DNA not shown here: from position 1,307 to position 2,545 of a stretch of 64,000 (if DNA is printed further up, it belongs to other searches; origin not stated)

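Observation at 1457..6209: FdhA is split, and its halves are encoded in permuted order with the diaphorase gene between them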

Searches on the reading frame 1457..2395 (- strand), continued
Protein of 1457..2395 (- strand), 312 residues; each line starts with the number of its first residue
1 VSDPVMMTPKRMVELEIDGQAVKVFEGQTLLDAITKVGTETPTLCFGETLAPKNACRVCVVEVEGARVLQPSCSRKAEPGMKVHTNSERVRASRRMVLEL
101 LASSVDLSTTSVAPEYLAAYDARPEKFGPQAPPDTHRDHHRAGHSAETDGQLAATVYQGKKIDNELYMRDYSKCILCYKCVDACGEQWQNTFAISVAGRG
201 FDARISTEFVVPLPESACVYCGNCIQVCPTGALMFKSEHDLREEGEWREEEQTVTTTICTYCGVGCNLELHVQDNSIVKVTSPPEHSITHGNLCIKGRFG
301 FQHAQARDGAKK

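Call 12: find_encoding_contigs(protein=P0043, flank=9000, max_places=2)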
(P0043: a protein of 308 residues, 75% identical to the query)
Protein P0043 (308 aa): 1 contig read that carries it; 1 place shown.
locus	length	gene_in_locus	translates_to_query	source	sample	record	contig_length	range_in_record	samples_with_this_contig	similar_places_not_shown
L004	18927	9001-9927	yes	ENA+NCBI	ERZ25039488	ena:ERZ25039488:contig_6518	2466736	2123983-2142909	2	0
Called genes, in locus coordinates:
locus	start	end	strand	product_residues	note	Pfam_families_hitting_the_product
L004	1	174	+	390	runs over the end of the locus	PF01471:PG_binding_1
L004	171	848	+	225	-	PF00005:ABC_tran, PF13304:AAA_21 (faint)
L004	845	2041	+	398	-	PF12704:MacB_PCD, PF02687:FtsX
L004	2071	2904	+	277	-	PF20223:DUF6582 (weak), PF00211:Guanylate_cyc (weak)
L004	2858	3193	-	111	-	-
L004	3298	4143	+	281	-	PF00296:Bac_luciferase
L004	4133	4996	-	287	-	PF00126:HTH_1, PF03466:LysR_substrate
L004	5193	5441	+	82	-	PF00384:Molybdopterin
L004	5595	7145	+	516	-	PF00384:Molybdopterin, PF01568:Molydop_binding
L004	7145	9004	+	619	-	PF01257:2Fe-2S_thioredx, PF01512:Complex1_51K, PF10531:SLBB, PF22461:SLBB_2, PF10589:NADH_4Fe-4S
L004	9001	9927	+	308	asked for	PF13510:Fer2_4, PF13187:Fer4_9 (faint), PF22117:Fer4_Nqo3 (weak), PF12838:Fer4_7, PF13237:Fer4_10 (faint), PF00037:Fer4 (weak), PF04879:Molybdop_Fe4S4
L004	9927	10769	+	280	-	PF02634:FdhD-NarQ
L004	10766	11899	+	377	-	PF03453:MoeA_N, PF00994:MoCF_biosynth, PF03454:MoeA_C (weak)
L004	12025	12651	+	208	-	PF12802:MarR_2, PF12840:HTH_20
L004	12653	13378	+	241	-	-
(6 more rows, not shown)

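Call 13: find_encoding_contigs(protein=P0098, flank=9000, max_places=2)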
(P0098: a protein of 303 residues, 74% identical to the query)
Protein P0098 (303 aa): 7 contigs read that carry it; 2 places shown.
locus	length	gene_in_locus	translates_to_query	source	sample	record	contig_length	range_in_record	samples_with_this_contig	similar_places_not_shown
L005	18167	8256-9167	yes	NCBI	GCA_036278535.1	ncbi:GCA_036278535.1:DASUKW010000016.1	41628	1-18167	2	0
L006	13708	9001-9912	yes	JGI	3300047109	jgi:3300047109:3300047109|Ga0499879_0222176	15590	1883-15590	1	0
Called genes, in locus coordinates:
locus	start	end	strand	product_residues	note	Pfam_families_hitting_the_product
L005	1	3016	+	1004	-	PF22888:FIMAH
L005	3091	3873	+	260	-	PF02634:FdhD-NarQ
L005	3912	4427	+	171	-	PF12804:NTP_transf_3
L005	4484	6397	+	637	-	-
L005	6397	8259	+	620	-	PF01257:2Fe-2S_thioredx, PF01512:Complex1_51K, PF10531:SLBB, PF22461:SLBB_2, PF10589:NADH_4Fe-4S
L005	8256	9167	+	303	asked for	PF13510:Fer2_4, PF00111:Fer2, PF13187:Fer4_9 (faint), PF12838:Fer4_7, PF13237:Fer4_10 (faint), PF22117:Fer4_Nqo3, PF00037:Fer4 (weak), PF04879:Molybdop_Fe4S4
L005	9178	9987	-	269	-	PF03099:BPL_LplA_LipB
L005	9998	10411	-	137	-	PF00472:RF-1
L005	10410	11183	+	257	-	PF00702:Hydrolase, PF13344:Hydrolase_6, PF13419:HAD_2 (weak), PF13242:Hydrolase_like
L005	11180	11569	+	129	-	PF01648:ACPS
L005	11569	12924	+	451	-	PF03853:YjeF_N, PF01256:Carb_kinase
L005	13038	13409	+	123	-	-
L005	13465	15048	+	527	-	PF17231:DUF5305 (weak)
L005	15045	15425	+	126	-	PF00353:HemolysinCabind (faint)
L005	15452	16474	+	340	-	PF01168:Ala_racemase_N, PF00842:Ala_racemase_C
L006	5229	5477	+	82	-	PF00384:Molybdopterin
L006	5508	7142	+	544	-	PF00384:Molybdopterin, PF01568:Molydop_binding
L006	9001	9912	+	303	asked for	PF13510:Fer2_4, PF00111:Fer2, PF13187:Fer4_9 (faint), PF12838:Fer4_7, PF13237:Fer4_10 (faint), PF22117:Fer4_Nqo3, PF00037:Fer4 (weak), PF04879:Molybdop_Fe4S4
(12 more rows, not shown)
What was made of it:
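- The catalytic ORF is interrupted by TGA, and gene callers split it into pieces of about 82 aa and about 516-544 aa (calls 12, 13).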

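Call 17: search_protein_families(library=ncbifam, proteins=[window:1457-2395:-], max_evalue=0.00001)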
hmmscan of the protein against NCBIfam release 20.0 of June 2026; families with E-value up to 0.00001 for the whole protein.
window:1457-2395:- (312 aa): 20 families
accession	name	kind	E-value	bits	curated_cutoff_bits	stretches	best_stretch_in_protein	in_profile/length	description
NF040763.1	FeFe_hydrog_A6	exception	1.7e-47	162.1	765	2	13-104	1-92/571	NADH-dependent [FeFe] hydrogenase, group A6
TIGR01973.1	NuoG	equivalog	3.4e-37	128.5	470.05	2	15-101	1-87/606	NADH-quinone oxidoreductase subunit NuoG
NF005745.0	PRK07569.1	equivalog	5e-37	127.5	333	2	12-103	3-94/238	bidirectional hydrogenase complex protein HoxU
NF006305.0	PRK08493.1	equivalog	2e-26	92.3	591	2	12-100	1-87/819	NADH-quinone oxidoreductase subunit G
NF040762.1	Hydr_FeFe_Clost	exception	1.4e-25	90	900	2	14-99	2-87/572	ferredoxin hydrogenase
NF005895.0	PRK07860.1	equivalog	4.1e-25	87.9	802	2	7-101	12-108/811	NADH-quinone oxidoreductase subunit G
NF009454.0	PRK12814.1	equivalog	1.6e-17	63.1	916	1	12-101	3-92/657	putative NADPH-dependent glutamate synthase small subunit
TIGR01591.1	Fdh-alpha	equivalog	2.6e-14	52.3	666.25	1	257-308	1-52/672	formate dehydrogenase subunit alpha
TIGR02512.1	FeFe_hydrog_A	subfamily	5.6e-14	51.8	405.95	1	168-255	3-89/375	[FeFe] hydrogenase, group A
TIGR01971.1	NuoI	subfamily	4.8e-09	35.9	113.05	1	211-264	39-88/121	NADH-quinone oxidoreductase, chain I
NF041513.1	formate_DH_Act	exception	1.6e-08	32.8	1400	1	250-302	38-90/1067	formate dehydrogenase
NF004537.0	PRK05888.1-3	equivalog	2.9e-08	33.5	163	0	217-243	114-140/204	NADH-quinone oxidoreductase subunit NuoI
NF004546.0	PRK05888.3-3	equivalog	5.3e-08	32.5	260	1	170-241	62-132/196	NADH-quinone oxidoreductase subunit NuoI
NF042909.1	FMH_DH_FwdF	exception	1.9e-07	30.5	375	1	170-264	53-185/336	tungsten-dependent formylmethanofuran dehydrogenase subunit FwdF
TIGR00402.1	napF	equivalog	1.2e-06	28.6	102.2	0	214-269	65-120/149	ferredoxin-type protein NapF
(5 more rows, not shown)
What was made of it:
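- On NAD+-dependent Mo/W-bisPGD formate dehydrogenase, FdsABG/Fdh1AB type: TIGR01591 E 3e-198 (call 17).
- On NCBIfam TIGR01591 Fdh-alpha (equivalog): The N-fragment supplies positions 1-52 at 52.3 bits (call 17).
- Checked: In TIGR01591, the N-fragment covers profile positions 1-52 and the C-fragment covers 51-672 (call 17).
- The C-fragment falls just under the TIGR01591 cutoff (call 17).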

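Call 22: search_protein_representatives(protein=window:1457-2395:-)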
Query: 312 residues. Proteins with E-value up to 0.001 (for the whole library): 13267; up to 1e-10: 6063; up to 1e-30: 749. The best 150 are listed.
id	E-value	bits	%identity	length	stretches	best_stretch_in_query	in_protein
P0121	1.3e-113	395.5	65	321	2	157-308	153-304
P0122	4.6e-113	393.8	67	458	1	36-309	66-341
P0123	6.8e-110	383.4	73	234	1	82-307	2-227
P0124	9.1e-93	327.1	71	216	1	97-307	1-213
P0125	2.9e-91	322.2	76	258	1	81-266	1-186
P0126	4.4e-91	321.6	64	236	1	12-245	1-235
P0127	9.9e-89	313.9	53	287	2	160-306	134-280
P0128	4.5e-88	311.7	67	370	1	81-307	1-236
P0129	6.4e-87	307.9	64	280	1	6-238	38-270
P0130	1.2e-85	303.7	54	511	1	8-307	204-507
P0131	2.7e-79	282.9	72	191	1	136-308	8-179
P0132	6.0e-78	278.4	62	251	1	9-224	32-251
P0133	4.0e-76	272.5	70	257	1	135-309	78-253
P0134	4.5e-75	269.0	42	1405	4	165-301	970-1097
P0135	8.2e-75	268.1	61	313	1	19-237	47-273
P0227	5.1e-48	180.1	43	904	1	13-308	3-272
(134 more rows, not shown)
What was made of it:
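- Tried and rejected: Representative-protein search (call 22).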

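Call 25: find_related_loci(query=A1, collection=genome_contigs, flank=7000)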
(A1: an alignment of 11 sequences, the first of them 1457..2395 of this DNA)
Query A1 (312 aa) in genome_contigs; peptide patterns used: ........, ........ (x = any residue, [..] = any of these).
600 stretches matched a pattern (row limit reached: there are more); 599 encode a relative of the query (tblastn E <= 1e-3); the best 80 are kept; 80 distinct loci.
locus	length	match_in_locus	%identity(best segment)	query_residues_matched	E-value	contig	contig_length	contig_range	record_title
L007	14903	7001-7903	77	6-306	4e-162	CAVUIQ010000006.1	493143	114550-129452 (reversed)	MAG: uncultured Thermoleophilia bacterium isolate MFD04651.bin.2.180 genome assembly, contig: contig_2118, whole genome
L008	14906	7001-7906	76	6-307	1e-159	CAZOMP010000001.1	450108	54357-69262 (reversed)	MAG TPA_asm: uncultured Gaiellales bacterium isolate SRP263991_co5_18 genome assembly, contig: NODE_8_length_450108_cov_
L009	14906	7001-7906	75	5-306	5e-159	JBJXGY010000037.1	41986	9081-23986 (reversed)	MAG: Gaiella sp. isolate F1F2.bin.157 k127_2121668, whole genome shotgun sequence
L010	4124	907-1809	77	6-306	3e-161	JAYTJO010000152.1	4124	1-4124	MAG: Thermoleophilia bacterium isolate GFS_2964 GFS_2964_151, whole genome shotgun sequence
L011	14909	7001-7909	77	6-308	1e-163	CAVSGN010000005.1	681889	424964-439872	MAG: uncultured Thermoleophilia bacterium isolate MFD05684.bin.1.388 genome assembly, contig: contig_35228, whole genome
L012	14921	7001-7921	72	6-312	3e-154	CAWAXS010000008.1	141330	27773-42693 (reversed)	MAG: uncultured Actinomycetes bacterium isolate MFD05942.bin.1.35 genome assembly, contig: contig_28674, whole genome sh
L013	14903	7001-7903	74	6-306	2e-152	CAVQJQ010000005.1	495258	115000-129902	MAG: uncultured Actinomycetes bacterium isolate MFD02416.bin.1.74 genome assembly, contig: contig_24774, whole genome sh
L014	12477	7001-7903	72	6-306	4e-151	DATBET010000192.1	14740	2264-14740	MAG TPA_asm: Gaiella sp. isolate SMAG_U3789 k141_2429418, whole genome shotgun sequence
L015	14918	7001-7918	72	1-306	8e-151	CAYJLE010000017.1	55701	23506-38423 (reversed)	MAG TPA_asm: uncultured Gaiellales bacterium isolate ERP124720_co1_195 genome assembly, contig: NODE_800_length_55701_co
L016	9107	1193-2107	72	1-307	1e-150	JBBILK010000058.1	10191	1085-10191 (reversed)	MAG: Actinomycetota bacterium isolate BR1F70218_bin_207 NODE_2321_length_10191_cov_4.303177, whole genome shotgun sequen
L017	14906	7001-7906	73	6-307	4e-153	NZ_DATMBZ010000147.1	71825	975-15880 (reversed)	MAG: Gaiella sp. isolate SMAG_U13367 k141_1189036, whole genome shotgun sequence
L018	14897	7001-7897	76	9-307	3e-148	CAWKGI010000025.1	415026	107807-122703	MAG: uncultured Actinomycetes bacterium isolate MFD02979.bin.2.172 genome assembly, contig: contig_69605, whole genome s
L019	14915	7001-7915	70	1-307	8e-148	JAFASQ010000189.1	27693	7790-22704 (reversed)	MAG: Solirubrobacterales bacterium isolate CP_BM_ER_R8_22 BM_ER_R8_k147_448183, whole genome shotgun sequence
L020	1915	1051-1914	77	6-293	4e-158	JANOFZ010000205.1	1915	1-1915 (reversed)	MAG: Thermoleophilia bacterium isolate SOY_64_metabat_329 SOY_64_k141_4126577, whole genome shotgun sequence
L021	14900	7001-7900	73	6-305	2e-146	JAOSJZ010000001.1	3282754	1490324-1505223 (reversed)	MAG: Gaiella sp. isolate FR_16 FR-Gaiella-1_s1, whole genome shotgun sequence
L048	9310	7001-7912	68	1-305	8e-137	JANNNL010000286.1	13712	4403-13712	MAG: Actinomycetes bacterium isolate SOY_35_concoct_327 SOY_35_k141_1417036, whole genome shotgun sequence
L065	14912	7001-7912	67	1-305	5e-134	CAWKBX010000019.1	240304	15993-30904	MAG: uncultured Actinomycetes bacterium isolate MFD04651.bin.1.168 genome assembly, contig: contig_9264, whole genome sh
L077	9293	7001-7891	66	9-305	3e-132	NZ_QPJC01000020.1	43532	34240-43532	Halopolyspora algeriensis strain CECT 8575 Ga0244637_120, whole genome shotgun sequence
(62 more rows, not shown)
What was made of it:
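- At least 600 genome stretches matched (call 25).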

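Call 42: find_encoding_contigs(protein=P0227, flank=6000, max_places=3)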
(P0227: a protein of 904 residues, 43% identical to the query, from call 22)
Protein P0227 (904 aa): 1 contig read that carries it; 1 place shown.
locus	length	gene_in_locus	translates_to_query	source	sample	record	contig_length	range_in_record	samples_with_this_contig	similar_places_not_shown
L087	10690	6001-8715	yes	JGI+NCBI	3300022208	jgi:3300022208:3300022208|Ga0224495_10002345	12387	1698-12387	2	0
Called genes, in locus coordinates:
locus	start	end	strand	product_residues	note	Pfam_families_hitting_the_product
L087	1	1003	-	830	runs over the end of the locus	PF18998:Flg_new_2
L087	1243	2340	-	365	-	PF04055:Radical_SAM, PF06969:HemN_C (weak)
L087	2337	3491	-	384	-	PF01702:TGT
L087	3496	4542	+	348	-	PF00072:Response_reg, PF13581:HATPase_c_2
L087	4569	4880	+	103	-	PF01257:2Fe-2S_thioredx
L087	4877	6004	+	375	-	PF01512:Complex1_51K, PF10531:SLBB (weak), PF10589:NADH_4Fe-4S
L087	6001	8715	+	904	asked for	PF00111:Fer2, PF13510:Fer2_4, PF22117:Fer4_Nqo3, PF12838:Fer4_7 (weak), PF04879:Molybdop_Fe4S4, PF00384:Molybdopterin, PF01568:Molydop_binding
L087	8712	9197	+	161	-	PF05163:DinB, PF12867:DinB_2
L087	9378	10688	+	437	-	?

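Call 49: search_protein_families(library=pfam, proteins=[L065:3471-5189:-, L065:1734-3041:+, L065:2629-3675:+, L065:8370-8996:+, L065:9619-11034:+, L077:3737-5032:-, L077:3938-4951:+, L077:1757-3493:-, L077:2853-3797:-, L077:8044-8784:-], max_evalue=0.00001)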
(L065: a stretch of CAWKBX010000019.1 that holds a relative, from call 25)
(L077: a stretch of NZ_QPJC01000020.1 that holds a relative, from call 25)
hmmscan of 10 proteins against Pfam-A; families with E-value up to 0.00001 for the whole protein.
L065:3471-5189:- (572 aa): 2 families
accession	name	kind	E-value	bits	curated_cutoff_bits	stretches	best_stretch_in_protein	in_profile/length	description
PF03007.21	WS_DGAT_cat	-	9.3e-68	229.3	23.6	1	49-346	1-263/263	Wax ester synthase/diacylglycerol acyltransferase catalytic domain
PF06974.18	WS_DGAT_C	-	1.8e-39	135.5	20.7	1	386-538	1-144/145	WS/DGAT C-terminal domain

L065:1734-3041:+ (435 aa): 3 families
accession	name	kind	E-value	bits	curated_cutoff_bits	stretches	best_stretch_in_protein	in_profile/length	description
PF01053.26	Cys_Met_Meta_PP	-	1.4e-127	425.8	27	1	12-425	2-380/381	Cys/Met metabolism PLP-dependent enzyme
PF01041.23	DegT_DnrJ_EryC1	-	3.3e-08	33.6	19.8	1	62-191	21-150/360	DegT/DnrJ/EryC1/StrS aminotransferase family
PF00266.25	Aminotran_5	-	3.1e-06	26.8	21.5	1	140-218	129-208/371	Aminotransferase class-V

L065:2629-3675:+ (348 aa): 0 families

L065:8370-8996:+ (208 aa): 0 families

L065:9619-11034:+ (471 aa): 3 families
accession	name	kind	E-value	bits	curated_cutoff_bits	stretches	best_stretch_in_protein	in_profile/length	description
PF13561.12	adh_short_C2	-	8e-61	206.1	27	1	227-469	6-236/236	Enoyl-(Acyl carrier protein) reductase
PF00106.31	adh_short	-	2.1e-57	194.2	26.6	1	218-403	1-185/195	short chain dehydrogenase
PF08659.16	KR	-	5.6e-13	49.6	22.6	1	221-382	4-164/180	KR domain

L077:3737-5032:- (431 aa): 0 families

L077:3938-4951:+ (337 aa): 2 families
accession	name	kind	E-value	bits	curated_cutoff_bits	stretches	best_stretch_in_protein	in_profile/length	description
PF08546.17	ApbA_C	-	7e-29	101.2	22.7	1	196-314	1-121/125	Ketopantoate reductase PanE/ApbA C terminal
PF02558.23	ApbA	-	9.6e-29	100.4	22.2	1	3-170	1-149/150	Ketopantoate reductase PanE/ApbA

L077:1757-3493:- (578 aa): 3 families
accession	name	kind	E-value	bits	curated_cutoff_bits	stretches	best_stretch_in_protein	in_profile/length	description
PF02776.23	TPP_enzyme_N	-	6e-38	129.7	26.8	1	28-137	2-113/119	Thiamine pyrophosphate enzyme, N-terminal TPP binding domain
PF02775.26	TPP_enzyme_C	-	2.3e-28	99.3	21.9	1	411-560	1-151/151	Thiamine pyrophosphate enzyme, C-terminal TPP binding domain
PF00205.28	TPP_enzyme_M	-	9.4e-28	97.1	30.4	1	218-344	1-136/137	Thiamine pyrophosphate enzyme, central domain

L077:2853-3797:- (314 aa): 0 families

L077:8044-8784:- (246 aa): 2 families
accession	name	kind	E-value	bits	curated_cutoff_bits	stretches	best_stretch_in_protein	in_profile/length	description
PF07729.17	FCD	-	1e-27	97.5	24.3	1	95-215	2-124/125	FCD domain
PF00392.27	GntR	-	2.7e-19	69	27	1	23-84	2-64/64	Bacterial regulatory proteins, gntR family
